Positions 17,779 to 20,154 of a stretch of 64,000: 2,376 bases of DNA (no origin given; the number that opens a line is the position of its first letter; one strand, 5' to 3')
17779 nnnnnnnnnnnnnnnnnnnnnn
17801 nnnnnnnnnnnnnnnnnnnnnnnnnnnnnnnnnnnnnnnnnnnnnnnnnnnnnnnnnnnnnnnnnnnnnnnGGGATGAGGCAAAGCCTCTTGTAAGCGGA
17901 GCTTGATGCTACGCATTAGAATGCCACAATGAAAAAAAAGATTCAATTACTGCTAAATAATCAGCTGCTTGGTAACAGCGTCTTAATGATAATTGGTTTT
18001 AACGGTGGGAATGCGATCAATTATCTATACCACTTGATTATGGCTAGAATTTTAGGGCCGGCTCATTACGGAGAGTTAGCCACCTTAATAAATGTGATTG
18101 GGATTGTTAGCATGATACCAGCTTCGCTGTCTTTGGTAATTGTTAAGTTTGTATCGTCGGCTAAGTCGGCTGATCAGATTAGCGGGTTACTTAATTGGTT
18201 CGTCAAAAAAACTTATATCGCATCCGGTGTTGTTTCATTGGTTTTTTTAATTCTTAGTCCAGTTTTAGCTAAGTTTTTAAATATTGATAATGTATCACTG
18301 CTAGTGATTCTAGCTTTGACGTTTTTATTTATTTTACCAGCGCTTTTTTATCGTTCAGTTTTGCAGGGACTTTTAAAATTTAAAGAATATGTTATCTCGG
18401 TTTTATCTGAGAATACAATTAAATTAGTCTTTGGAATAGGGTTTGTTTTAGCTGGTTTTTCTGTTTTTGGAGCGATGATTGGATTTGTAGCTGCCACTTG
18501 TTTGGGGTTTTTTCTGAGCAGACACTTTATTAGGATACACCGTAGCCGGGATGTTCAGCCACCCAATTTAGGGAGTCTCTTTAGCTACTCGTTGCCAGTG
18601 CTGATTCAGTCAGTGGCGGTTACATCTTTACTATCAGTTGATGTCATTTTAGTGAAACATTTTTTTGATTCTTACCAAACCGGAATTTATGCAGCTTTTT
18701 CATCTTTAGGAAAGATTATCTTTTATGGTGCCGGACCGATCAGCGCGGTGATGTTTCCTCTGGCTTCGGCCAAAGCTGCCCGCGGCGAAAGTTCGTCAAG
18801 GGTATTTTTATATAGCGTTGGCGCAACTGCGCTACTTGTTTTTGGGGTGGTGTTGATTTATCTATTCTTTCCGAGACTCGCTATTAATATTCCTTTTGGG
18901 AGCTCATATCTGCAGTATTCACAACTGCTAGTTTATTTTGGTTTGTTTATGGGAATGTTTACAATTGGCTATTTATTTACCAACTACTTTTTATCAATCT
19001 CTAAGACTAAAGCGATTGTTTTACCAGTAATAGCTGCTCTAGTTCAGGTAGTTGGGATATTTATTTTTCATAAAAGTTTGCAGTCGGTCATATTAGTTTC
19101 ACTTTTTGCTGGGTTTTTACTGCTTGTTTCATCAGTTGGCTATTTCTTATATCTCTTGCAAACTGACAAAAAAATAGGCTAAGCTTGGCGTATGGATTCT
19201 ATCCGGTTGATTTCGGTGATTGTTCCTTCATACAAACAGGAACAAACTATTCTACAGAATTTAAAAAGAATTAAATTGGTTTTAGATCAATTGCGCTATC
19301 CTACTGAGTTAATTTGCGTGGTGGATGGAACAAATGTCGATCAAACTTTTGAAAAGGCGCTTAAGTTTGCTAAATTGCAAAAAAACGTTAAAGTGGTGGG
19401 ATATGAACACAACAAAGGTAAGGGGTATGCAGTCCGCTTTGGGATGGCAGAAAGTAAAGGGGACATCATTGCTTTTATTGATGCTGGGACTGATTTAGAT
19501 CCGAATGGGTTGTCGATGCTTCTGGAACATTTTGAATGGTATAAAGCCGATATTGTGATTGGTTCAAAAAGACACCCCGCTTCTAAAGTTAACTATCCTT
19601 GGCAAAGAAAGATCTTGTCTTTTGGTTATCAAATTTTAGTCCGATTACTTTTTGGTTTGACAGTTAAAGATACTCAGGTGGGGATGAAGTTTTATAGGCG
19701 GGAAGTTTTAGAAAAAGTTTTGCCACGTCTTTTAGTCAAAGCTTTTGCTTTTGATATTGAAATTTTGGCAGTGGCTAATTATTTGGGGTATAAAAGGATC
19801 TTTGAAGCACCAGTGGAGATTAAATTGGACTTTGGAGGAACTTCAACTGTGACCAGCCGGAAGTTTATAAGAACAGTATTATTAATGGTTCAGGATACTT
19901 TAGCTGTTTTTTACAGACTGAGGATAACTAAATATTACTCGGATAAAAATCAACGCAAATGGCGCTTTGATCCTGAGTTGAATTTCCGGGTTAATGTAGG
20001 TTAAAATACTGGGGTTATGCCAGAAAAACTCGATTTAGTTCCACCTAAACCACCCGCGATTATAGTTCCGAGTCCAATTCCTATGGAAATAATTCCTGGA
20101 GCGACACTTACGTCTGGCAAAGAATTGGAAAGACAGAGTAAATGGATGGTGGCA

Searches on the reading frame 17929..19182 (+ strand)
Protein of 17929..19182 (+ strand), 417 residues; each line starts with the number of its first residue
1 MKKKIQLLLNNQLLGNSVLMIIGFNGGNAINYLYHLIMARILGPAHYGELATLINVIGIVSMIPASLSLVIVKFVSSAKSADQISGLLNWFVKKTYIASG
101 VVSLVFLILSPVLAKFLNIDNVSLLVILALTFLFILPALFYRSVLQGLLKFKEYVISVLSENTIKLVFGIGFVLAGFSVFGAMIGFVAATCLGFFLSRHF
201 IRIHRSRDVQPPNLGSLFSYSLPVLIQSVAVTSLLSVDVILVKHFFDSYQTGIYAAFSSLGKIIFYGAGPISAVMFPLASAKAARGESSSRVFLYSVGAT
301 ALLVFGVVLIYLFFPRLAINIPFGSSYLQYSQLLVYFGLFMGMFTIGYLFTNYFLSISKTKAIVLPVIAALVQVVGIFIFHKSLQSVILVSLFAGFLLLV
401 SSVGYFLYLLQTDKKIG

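Call 15: search_protein_families(library=pfam, proteins=[window:17929-19182:+], max_evalue=0.0001)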
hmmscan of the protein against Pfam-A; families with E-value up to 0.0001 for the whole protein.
window:17929-19182:+ (417 aa): 2 families
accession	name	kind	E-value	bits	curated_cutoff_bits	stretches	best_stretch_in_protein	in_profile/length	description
PF01943.22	Polysacc_synt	-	1.5e-21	77.5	28.2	1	25-280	13-271/274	Polysaccharide biosynthesis protein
PF13440.11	Polysacc_synt_3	-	9.4e-19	68.2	23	1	37-331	1-292/293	Polysaccharide biosynthesis protein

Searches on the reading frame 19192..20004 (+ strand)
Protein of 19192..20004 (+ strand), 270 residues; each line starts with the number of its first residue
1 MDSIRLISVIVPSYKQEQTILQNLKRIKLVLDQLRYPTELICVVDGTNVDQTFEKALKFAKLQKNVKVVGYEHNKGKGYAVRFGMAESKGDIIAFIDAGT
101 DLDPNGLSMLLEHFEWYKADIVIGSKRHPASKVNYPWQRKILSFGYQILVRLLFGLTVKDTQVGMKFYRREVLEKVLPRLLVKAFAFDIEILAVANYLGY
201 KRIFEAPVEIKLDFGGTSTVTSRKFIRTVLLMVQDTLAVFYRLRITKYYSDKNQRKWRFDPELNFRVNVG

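Call 15: search_protein_families(library=pfam, proteins=[window:19192-20004:+], max_evalue=0.0001)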
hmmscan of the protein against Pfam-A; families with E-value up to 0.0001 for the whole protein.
window:19192-20004:+ (270 aa): 2 families
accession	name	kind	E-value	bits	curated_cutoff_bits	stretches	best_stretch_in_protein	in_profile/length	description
PF00535.33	Glycos_transf_2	-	1.4e-25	90.6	23.3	1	8-176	1-167/168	Glycosyl transferase family 2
PF13641.12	Glyco_tranf_2_3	-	3.3e-07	31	27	1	7-190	3-189/230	Glycosyltransferase like family 2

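Call 66: search_solved_structures(query=window:19192-20004:+, max_evalue=0.001)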
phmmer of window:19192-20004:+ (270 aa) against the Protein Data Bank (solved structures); distinct sequences matched with E-value up to 0.001: 16.
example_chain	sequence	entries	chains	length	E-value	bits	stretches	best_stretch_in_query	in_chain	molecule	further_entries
5mlz_A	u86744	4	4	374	1.1e-15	61.3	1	7-219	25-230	Dolichol monophosphate mannose synthase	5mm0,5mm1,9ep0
5ekp_C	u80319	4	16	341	4.7e-09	39.5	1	7-141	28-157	Uncharacterized glycosyltransferase sll0501 | Glycosyltransferase sll0501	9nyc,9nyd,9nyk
5eke_A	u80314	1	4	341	4.8e-09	39.5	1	7-141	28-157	Uncharacterized glycosyltransferase sll0501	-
9nye_A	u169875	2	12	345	4.9e-09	39.5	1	7-141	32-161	Glycosyltransferase sll0501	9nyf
9hwj_A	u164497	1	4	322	8.1e-07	32.2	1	4-215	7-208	Undecaprenyl-phosphate 4-deoxy-4-formamido-L-arabinose transferase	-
9bhc_C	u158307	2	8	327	4.2e-06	29.9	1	4-215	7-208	Undecaprenyl-phosphate 4-deoxy-4-formamido-L-arabinose transferase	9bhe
8vxh_A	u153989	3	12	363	5.6e-06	29.4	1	4-215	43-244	Undecaprenyl-phosphate 4-deoxy-4-formamido-L-arabinose transferase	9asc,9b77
8vh7_A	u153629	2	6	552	3.7e-05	26.7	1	6-98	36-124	Heparosan synthase B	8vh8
8viw_A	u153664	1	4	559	3.8e-05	26.7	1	6-98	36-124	Heparosan synthase B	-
9omj_A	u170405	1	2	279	7.2e-05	25.8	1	7-114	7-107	Glycosyltransferase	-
9omh_A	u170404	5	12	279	7.8e-05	25.7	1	7-114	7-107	Glycosyltransferase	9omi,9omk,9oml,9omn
9omm_A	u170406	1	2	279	8e-05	25.7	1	7-114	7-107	Glycosyltransferase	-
8bz8_A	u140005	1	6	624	0.00027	23.9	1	7-126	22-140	Glycosyltransferase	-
8bz4_A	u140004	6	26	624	0.00028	23.9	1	7-126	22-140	Glycosyltransferase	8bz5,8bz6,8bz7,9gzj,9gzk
3bcv_A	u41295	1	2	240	0.00061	22.8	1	4-127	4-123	Putative glycosyltransferase protein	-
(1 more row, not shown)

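Call 67: search_protein_families(library=ncbifam, proteins=[window:19192-20004:+], max_evalue=0.00001)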
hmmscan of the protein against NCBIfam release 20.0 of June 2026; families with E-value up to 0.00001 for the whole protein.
window:19192-20004:+ (270 aa): 16 families
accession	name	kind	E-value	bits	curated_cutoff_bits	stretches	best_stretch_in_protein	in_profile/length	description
TIGR03937.1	PgaC_IcaA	equivalog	3.5e-14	52.6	422.3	1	3-115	43-151/407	poly-beta-1,6-N-acetyl-D-glucosamine synthase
NF010496.0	PRK13915.1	equivalog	3.2e-11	42.9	262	1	6-102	32-130/307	glucosyl-3-phosphoglycerate synthase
NF047588.1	GlcsyltransPgfSStrep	equivalog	1.3e-10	41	500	1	7-176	3-167/308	glycosyltransferase PgfS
NF007986.1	PRK10714.1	equivalog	2.4e-10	40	529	1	2-179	3-175/316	undecaprenyl-phosphate 4-deoxy-4-formamido-L-arabinose transferase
NF007482.0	PRK10073.1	equivalog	2.1e-09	36.8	423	1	2-115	3-111/334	glycosyltransferase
TIGR04283.1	glyco_like_mftF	equivalog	2.5e-09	37.1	182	1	7-114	1-97/221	TIGR04283 family arsenosugar biosynthesis glycosyltransferase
NF047683.1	TeichurnBiosyTuaG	equivalog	2.9e-09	36.9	400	1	5-109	6-106/252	teichuronic acid biosynthesis protein TuaG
TIGR04182.1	glyco_TIGR04182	equivalog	3.9e-08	33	325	1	8-211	3-191/293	S-layer glycoprotein N-glycosyltransferase AglJ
TIGR03111.1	glyc2_xrt_Gpos1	hypoth_equivalog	4.1e-08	32.4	363.95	1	6-116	50-158/439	TIGR03111 family XrtG-associated glycosyltransferase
NF038299.1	EPS_HpsN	equivalog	7.8e-08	31.6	425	1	6-114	2-106/317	hormogonium polysaccharide biosynthesis glycosyltransferase HpsN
NF041394.1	GtaseAglG_Halo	equivalog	8e-08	31.9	440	1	7-127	3-119/304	glucosyl-dolichyl phosphate glucuronosyltransferase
TIGR03965.1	mycofact_glyco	equivalog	1.3e-07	30.9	280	1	3-115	72-180/467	mycofactocin biosynthesis glycosyltransferase MftF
NF041875.1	EPS_EpsD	equivalog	4.9e-07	29.5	370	1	7-139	1-130/325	exopolysaccharide biosynthesis glycosyltransferase EpsD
NF041391.1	DPhHxTase_Halo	equivalog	2.8e-06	26.5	375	1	13-176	3-153/213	dolichyl-phosphate hexose transferase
NF038302.1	EPS_HpsE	equivalog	5.6e-06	25.5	300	1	7-126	3-123/307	hormogonium polysaccharide biosynthesis glycosyltransferase HpsE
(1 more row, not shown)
